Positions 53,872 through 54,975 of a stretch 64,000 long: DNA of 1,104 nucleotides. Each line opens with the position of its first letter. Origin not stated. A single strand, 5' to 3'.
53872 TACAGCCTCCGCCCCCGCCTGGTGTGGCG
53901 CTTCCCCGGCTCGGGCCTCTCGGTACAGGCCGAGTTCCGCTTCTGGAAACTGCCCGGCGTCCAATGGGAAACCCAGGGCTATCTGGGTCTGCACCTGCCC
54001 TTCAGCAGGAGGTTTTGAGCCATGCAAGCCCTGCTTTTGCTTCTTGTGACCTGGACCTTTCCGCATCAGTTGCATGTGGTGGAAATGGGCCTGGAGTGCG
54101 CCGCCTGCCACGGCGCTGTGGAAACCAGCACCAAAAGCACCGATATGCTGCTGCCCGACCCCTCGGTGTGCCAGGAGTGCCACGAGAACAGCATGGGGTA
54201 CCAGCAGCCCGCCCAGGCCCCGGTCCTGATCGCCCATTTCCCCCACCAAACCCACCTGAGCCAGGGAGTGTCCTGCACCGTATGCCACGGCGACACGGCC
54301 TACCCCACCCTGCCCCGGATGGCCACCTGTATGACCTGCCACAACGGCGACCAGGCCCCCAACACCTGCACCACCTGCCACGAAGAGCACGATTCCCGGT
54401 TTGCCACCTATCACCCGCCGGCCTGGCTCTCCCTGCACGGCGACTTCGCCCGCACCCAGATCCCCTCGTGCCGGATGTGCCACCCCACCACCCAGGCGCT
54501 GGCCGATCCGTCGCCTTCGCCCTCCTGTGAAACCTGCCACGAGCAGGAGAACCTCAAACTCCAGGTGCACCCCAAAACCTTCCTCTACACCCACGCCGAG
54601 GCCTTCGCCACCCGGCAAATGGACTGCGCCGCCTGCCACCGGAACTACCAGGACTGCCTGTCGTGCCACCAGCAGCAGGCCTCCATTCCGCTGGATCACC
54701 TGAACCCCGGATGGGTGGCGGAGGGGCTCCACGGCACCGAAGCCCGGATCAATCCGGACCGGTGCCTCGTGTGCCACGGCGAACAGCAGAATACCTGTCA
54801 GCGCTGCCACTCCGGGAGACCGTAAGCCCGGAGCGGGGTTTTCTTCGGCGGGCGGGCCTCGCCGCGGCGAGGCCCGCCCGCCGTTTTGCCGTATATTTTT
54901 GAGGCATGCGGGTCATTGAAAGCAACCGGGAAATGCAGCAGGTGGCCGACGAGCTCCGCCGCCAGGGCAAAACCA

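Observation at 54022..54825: Extremely heme-dense undecaheme cytochrome (11 CXXCH in 267 aa)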

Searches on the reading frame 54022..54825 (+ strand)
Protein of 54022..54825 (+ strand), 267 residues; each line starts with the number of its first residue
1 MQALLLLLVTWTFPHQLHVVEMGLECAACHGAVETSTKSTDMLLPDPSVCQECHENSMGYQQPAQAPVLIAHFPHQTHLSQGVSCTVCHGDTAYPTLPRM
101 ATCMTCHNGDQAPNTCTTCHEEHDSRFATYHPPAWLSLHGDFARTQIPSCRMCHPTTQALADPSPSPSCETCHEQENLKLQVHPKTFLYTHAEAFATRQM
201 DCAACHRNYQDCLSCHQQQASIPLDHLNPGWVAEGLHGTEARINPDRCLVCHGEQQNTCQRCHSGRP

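Call 6: search_protein_families(library=pfam, proteins=[window:54022-54825:+], max_evalue=0.01)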
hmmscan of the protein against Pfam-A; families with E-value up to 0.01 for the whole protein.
window:54022-54825:+ (267 aa): 5 families
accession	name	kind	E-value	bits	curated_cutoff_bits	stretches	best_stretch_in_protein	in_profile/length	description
PF14537.11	Cytochrom_c3_2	-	7.4e-16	58.8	25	3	21-108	4-79/79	Cytochrome c3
PF14522.11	Cytochrome_C7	-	1.2e-15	57.5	24.8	1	12-60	2-54/67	Cytochrome c7 and related cytochrome c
PF22113.1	Mtrc-MtrF_II-IV_dom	-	6.1e-11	42.6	30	1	25-208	8-165/176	Outer membrane cytochrome MtrC/MtrF-like, domains II/IV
PF02085.21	Cytochrom_CIII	-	8.6e-07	29.7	22.9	0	71-173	21-101/101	Class III cytochrome C family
PF09699.15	Paired_CXXCH_1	-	0.0089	16.1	20.6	1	19-58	3-40/41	Doubled CXXCH motif (Paired_CXXCH_1)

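Call 7: find_homologous_proteins(query=window:54022-54825:+)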
Query window:54022-54825:+ (267 aa): 251 proteins with E <= 0.001 among 1873 candidates; the best 120 are listed.
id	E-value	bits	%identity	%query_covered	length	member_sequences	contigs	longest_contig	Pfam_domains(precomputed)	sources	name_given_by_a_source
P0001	2.0e-181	619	98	100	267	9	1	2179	PF14537.12,PF02085.22,PF14522.12,PF22113.2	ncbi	-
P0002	8.2e-150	516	79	100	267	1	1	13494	PF14537.12,PF02085.22,PF14522.12,PF22113.2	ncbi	-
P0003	2.7e-147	507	78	100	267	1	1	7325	PF14537.12,PF02085.22,PF14522.12,PF22113.2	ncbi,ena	-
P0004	3.8e-140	484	76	99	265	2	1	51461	PF14537.12,PF02085.22,PF14522.12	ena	-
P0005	1.1e-81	292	50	98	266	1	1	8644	PF14537.12,PF02085.22,PF14522.12,PF22113.2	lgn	-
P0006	3.4e-33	133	34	96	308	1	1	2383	PF14537.12,PF14522.12,PF22113.2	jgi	jgi:hypothetical protein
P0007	3.6e-32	130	34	95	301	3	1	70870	PF14537.12,PF02085.22,PF14522.12,PF22113.2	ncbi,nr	ncbi:cytochrome c3 family protein [bacterium]|nr:cytochrome c3 family protein [bacterium]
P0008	5.4e-31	126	31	95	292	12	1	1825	PF14537.12,PF02085.22,PF14522.12,PF22113.2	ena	-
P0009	1.5e-30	124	32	94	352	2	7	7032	PF09699.16,PF14537.12,PF02085.22,PF14522.12,PF22113.2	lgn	-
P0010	3.0e-30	123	34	94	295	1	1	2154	PF14537.12,PF14522.12,PF22113.2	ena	-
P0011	3.9e-30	123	34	94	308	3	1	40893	PF14537.12,PF14522.12,PF22113.2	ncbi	-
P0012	3.8e-28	116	31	93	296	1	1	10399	PF14537.12,PF14522.12,PF22113.2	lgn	-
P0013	1.1e-27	115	33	95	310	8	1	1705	PF02085.22,PF14522.12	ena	-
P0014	1.4e-25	108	31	72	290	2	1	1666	PF14537.12,PF02085.22,PF14522.12,PF22113.2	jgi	jgi:hypothetical protein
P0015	1.9e-24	104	29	96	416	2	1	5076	PF14537.12,PF02085.22,PF14522.12,PF22113.2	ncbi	-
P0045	4.1e-14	70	29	94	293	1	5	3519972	PF02085.22,PF14522.12,PF22113.2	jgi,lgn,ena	-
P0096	2.9e-9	55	28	95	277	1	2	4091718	PF14537.12,PF14522.12,PF22113.2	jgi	jgi:hypothetical protein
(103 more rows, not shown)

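Call 10: find_encoding_contigs(protein=P0004, flank=6000, max_places=3)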
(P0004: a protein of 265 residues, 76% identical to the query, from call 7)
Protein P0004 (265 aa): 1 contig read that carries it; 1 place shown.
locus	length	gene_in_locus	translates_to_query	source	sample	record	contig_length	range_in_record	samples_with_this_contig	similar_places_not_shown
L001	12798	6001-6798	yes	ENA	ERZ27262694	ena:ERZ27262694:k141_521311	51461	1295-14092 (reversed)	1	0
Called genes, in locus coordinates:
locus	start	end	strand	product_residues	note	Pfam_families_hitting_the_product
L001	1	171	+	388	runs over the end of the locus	PF02771:Acyl-CoA_dh_N, PF02770:Acyl-CoA_dh_M, PF00441:Acyl-CoA_dh_1, PF08028:Acyl-CoA_dh_2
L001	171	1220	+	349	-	PF21694:DNA_pol3_delta_C (faint)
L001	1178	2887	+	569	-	PF12895:ANAPC3 (faint), PF13424:TPR_12 (faint), PF13428:TPR_14 (faint), PF13429:TPR_15 (faint), PF13371:TPR_9 (faint), PF13432:TPR_16 (weak), PF14559:TPR_19, PF07719:TPR_2 (weak), +8 more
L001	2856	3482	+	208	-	PF00485:PRK (faint), PF01121:CoaE, PF13238:AAA_18 (weak)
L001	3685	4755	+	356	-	PF14537:Cytochrom_c3_2 (faint)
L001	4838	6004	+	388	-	-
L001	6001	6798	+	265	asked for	PF02085:Cytochrom_CIII (faint), PF14522:Cytochrome_C7 (faint), PF14537:Cytochrom_c3_2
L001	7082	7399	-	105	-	PF01022:HTH_5, PF12802:MarR_2 (weak), PF13601:HTH_34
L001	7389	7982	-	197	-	-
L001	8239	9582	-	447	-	PF06980:DUF1302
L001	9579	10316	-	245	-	PF17131:TP_0789-like, PF07044:DUF1329 (weak)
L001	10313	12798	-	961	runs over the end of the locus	PF03176:MMPL, PF00873:ACR_tran, PF02460:Patched, PF12349:Sterol-sensing, PF03176:MMPL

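Call 11: find_encoding_contigs(protein=P0005, flank=6000, max_places=3)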
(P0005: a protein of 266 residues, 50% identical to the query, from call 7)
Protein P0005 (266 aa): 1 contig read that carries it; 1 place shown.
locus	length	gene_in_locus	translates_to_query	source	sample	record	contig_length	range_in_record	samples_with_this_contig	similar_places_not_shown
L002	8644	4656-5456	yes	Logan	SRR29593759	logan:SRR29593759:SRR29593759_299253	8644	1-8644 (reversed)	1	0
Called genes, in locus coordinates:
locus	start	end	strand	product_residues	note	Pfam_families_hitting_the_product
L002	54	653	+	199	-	-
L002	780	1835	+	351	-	-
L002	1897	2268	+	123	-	PF03551:PadR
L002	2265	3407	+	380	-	PF14522:Cytochrome_C7 (faint), PF14537:Cytochrom_c3_2 (faint), PF22113:Mtrc-MtrF_II-IV_dom (faint), PF13435:Cytochrome_C554 (faint)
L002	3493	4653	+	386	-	-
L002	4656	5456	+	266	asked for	PF02085:Cytochrom_CIII (faint), PF14522:Cytochrome_C7 (faint), PF22113:Mtrc-MtrF_II-IV_dom (faint), PF14537:Cytochrom_c3_2 (faint)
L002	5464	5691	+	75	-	-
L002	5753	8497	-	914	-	PF01212:Beta_elim_lyase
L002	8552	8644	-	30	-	?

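Call 12: find_related_loci(query=window:54022-54822:+, collection=genome_contigs, flank=6000)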
Query window:54022-54822:+ (267 aa) in genome_contigs; peptide patterns used: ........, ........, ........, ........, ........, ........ (x = any residue, [..] = any of these).
34 stretches matched a pattern; 14 encode a relative of the query (tblastn E <= 1e-3); 14 distinct loci.
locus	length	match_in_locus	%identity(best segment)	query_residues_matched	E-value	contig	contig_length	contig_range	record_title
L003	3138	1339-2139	78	1-267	7e-153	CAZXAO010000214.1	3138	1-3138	MAG TPA_asm: uncultured bacterium isolate SRP163575_co1_380 genome assembly, contig: NODE_66687_length_3138_cov_3.640934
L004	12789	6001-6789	76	1-265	1e-136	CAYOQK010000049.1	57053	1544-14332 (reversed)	MAG TPA_asm: uncultured bacterium isolate binchicken_co219_10 genome assembly, contig: k141_1624491, whole genome shotgu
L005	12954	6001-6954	29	12-264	4e-20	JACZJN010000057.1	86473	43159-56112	MAG: Bacteroidetes bacterium isolate MAG20 bacteria_1_contig_335776, whole genome shotgun sequence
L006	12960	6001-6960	27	12-264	4e-20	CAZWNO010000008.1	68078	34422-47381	MAG TPA_asm: uncultured Chromatiales bacterium isolate SRP192927_co6_91 genome assembly, contig: NODE_456_length_68078_c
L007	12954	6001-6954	27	12-264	1e-18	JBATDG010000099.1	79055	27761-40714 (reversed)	MAG: Bacteroidota bacterium isolate MFD10475_ilm_asm_bin42 k127_166542, whole genome shotgun sequence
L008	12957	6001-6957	28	10-264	2e-18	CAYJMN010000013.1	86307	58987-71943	MAG TPA_asm: uncultured Chromatiales bacterium isolate ERP124720_co1_202 genome assembly, contig: NODE_390_length_86307_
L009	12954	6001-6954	28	12-264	4e-18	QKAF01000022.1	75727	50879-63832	MAG: Bacteroidetes bacterium isolate SZUA-365 scaffold_469, whole genome shotgun sequence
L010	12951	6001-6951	26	13-264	2e-16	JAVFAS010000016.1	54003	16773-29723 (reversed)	MAG: Bacteroidota bacterium isolate BF4_97 NODE_1673_length_54003_cov_7.663932_Biofilm4, whole genome shotgun sequence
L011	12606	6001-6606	31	40-248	1e-15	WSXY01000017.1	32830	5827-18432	MAG: Actinobacteria bacterium isolate X3_MetaBAT.18 scaffold_872, whole genome shotgun sequence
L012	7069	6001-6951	27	13-264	3e-15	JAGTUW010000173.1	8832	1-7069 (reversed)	MAG: Bacteroidetes bacterium isolate SH-MAG12 SH-MAG12_contig_000173, whole genome shotgun sequence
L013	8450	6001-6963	26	73-264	1e-12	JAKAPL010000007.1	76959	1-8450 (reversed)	MAG: Myxococcales bacterium isolate YF1.bin66 NODE_276_length_76959_cov_5.221613, whole genome shotgun sequence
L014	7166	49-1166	38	73-267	1e-8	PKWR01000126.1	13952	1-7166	MAG: Coriobacteriia bacterium isolate palsa_660 73.20120500_P28.32_contig_9949, whole genome shotgun sequence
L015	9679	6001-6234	32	21-89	1e-6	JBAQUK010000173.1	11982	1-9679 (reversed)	MAG: Desulfosalsimonadaceae bacterium isolate MFD12006_ilm_asm_bin16 k127_21867, whole genome shotgun sequence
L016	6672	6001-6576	27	2-221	1e-6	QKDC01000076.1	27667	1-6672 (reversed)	MAG: Gemmatimonadetes bacterium isolate SZUA-440 scaffold_3799, whole genome shotgun sequence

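Call 13: find_encoding_contigs(protein=P0007, flank=6000, max_places=2)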
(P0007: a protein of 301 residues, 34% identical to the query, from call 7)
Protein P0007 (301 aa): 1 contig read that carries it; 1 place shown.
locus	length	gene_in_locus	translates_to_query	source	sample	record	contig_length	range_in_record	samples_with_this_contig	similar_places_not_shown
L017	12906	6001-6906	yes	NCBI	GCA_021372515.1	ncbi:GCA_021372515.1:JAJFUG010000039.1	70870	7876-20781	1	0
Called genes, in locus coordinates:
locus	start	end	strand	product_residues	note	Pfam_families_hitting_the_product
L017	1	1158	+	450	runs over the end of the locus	PF00072:Response_reg, PF00158:Sigma54_activat, PF01078:Mg_chelatase (faint), PF14532:Sigma54_activ_2, PF00004:AAA (weak), PF07728:AAA_5, PF25601:AAA_lid_14, PF02954:HTH_8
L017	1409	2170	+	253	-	-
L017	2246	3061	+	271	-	-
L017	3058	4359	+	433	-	-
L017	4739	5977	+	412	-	-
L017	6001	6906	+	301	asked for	PF02085:Cytochrom_CIII (faint), PF14522:Cytochrome_C7 (weak), PF14537:Cytochrom_c3_2 (weak), PF22113:Mtrc-MtrF_II-IV_dom (faint)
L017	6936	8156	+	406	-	PF14522:Cytochrome_C7 (faint), PF14537:Cytochrom_c3_2 (faint), PF22113:Mtrc-MtrF_II-IV_dom (weak)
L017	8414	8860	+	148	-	PF25471:TM_PetC, PF00355:Rieske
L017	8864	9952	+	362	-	PF00033:Cytochrome_B, PF13631:Cytochrom_B_N_2, PF00032:Cytochrom_B_C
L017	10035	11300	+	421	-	PF09699:Paired_CXXCH_1 (faint), PF14522:Cytochrome_C7 (faint), PF22678:Cytochrom_c_NrfB-like (faint), PF14537:Cytochrom_c3_2 (weak)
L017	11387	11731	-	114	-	PF14358:DUF4405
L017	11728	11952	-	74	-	PF13183:Fer4_8 (faint), PF25160:LdpA_Fe-S-bd (faint), PF12797:Fer4_2 (faint), PF14697:Fer4_21, PF12838:Fer4_7, PF13187:Fer4_9, PF00037:Fer4, PF13237:Fer4_10 (weak), +2 more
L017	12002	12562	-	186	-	PF00440:TetR_N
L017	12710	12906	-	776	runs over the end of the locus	PF02085:Cytochrom_CIII (faint), PF14522:Cytochrome_C7 (faint), PF14537:Cytochrom_c3_2 (faint), PF22113:Mtrc-MtrF_II-IV_dom (faint), PF13860:FlgD_ig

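Call 14: search_solved_structures(query=window:54022-54822:+, max_evalue=1, show_alignments=2)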
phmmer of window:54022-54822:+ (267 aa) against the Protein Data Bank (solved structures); distinct sequences matched with E-value up to 1: 211 (the best 60 are shown).
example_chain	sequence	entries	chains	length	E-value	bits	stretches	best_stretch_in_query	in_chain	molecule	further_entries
6lod_A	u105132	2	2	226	2.6e-09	39.8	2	13-57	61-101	MULTIHEME_CYTC domain-containing protein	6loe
8k9e_A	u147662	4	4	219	2.6e-08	36.5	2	72-138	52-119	Cytochrome c7-like domain-containing protein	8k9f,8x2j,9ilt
6f0k_A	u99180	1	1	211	7.5e-08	35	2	13-58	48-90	Cytochrome c family protein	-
6btm_A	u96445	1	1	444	0.00065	22.1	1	13-110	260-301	Alternative Complex III subunit A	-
6wyr_L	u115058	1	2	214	0.018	17.3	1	62-159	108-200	MuSK1A light chain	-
9ztj_L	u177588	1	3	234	0.022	17.1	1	57-159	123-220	H91 Fab Light Chain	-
7ucg_L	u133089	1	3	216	0.028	16.7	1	62-159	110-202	10-1074 light chain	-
1u6a_L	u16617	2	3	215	0.034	16.5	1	46-159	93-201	F105 LIGHT CHAIN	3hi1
3ouq_A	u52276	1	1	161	0.038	16.3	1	20-121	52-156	Cytochrome c family protein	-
9kef_L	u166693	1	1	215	0.038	16.3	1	62-159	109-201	SOJB-Fab Lchian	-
9msc_B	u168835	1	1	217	0.041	16.2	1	61-159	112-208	HEPC46 fab LC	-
1kwj_A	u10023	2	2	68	0.045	16.1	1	72-120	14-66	cytochrome c7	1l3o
1ehj_A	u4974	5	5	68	0.058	15.7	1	73-120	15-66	CYTOCHROME C7 | CYTOCHROME C551.5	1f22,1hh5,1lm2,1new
5bk1_L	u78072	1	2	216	0.06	15.7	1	63-160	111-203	Synthetic antibody, Fab fragment, Light Chain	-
8hlb_E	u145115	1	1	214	0.061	15.6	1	60-159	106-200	TR92 light chain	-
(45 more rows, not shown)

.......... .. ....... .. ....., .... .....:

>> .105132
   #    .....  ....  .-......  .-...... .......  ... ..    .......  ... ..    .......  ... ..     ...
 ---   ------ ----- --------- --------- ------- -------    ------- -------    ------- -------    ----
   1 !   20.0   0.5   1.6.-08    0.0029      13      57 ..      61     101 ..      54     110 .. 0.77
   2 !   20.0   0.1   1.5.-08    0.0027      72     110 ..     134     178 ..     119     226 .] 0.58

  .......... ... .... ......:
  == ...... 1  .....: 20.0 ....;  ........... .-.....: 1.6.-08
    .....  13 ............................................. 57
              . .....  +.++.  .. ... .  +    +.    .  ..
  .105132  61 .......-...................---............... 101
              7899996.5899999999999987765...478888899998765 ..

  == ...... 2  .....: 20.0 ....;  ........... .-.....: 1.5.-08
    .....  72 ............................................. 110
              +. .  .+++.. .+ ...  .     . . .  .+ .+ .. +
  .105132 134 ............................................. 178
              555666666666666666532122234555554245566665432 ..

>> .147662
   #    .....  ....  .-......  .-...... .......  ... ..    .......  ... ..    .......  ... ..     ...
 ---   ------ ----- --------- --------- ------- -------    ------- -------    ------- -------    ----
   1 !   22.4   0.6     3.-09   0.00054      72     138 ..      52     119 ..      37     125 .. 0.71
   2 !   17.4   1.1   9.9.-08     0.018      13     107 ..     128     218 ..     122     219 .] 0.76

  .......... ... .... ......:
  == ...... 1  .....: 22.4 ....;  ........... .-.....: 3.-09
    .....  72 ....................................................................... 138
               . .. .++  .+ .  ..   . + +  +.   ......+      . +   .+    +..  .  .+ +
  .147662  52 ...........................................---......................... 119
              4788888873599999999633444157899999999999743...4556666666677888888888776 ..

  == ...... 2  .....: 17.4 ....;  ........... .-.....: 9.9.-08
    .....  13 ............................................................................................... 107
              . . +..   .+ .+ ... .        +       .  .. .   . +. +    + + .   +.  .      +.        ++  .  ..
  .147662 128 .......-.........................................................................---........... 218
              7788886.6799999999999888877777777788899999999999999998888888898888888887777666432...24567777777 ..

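Call 15: search_protein_families(library=ncbifam, proteins=[window:54022-54825:+], max_evalue=1)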
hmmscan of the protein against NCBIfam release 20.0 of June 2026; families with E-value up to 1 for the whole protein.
window:54022-54825:+ (267 aa): 2 families
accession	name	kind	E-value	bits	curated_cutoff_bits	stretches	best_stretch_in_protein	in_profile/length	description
NF041781.1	mnquin_red_QrcA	equivalog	1.4e-06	28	180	1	12-63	32-80/174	menaquinone reductase multiheme cytochrome c subunit QrcA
NF038038.1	cytoc_DsrJ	equivalog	0.58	10.5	100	1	247-264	92-109/121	sulfate reduction electron transfer complex DsrMKJOP subunit DsrJ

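Call 27: predict_structure(alignment_id=A3)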
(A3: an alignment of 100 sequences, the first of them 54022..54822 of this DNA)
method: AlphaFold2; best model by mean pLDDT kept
length: 267 residues; sequences in the alignment: 100
mean_pLDDT: 78.4   pTM: 0.55
mean pLDDT of the five models: 78.4, 78.2, 76.3, 75.8, 72.3
residues with pLDDT >= 90: 74; 70-90: 121; 50-70: 55; < 50: 17
segments of 3 or more residues with pLDDT < 50: 158-168, 175-177
pLDDT, mean of each block of 10 residues (from residue 1): 58 90 95 93 89 87 79 95 96 92 93 89 74 65 66 56 44 50 79 75 75 82 80 85 81 78 69
secondary structure, 60 per line:
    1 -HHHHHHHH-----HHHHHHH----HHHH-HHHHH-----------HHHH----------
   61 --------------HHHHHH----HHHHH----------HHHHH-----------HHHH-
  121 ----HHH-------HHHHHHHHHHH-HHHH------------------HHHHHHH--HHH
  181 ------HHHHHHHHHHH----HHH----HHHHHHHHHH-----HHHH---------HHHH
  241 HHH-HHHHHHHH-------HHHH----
elements in order: H2-9 H15-21 H26-29 H31-35 H47-50 H75-80 H85-89 H100-104 H116-119 H135-145 H147-150 H169-175 H187-197 H209-218 H224-227 H237-243 H245-252 H260-263
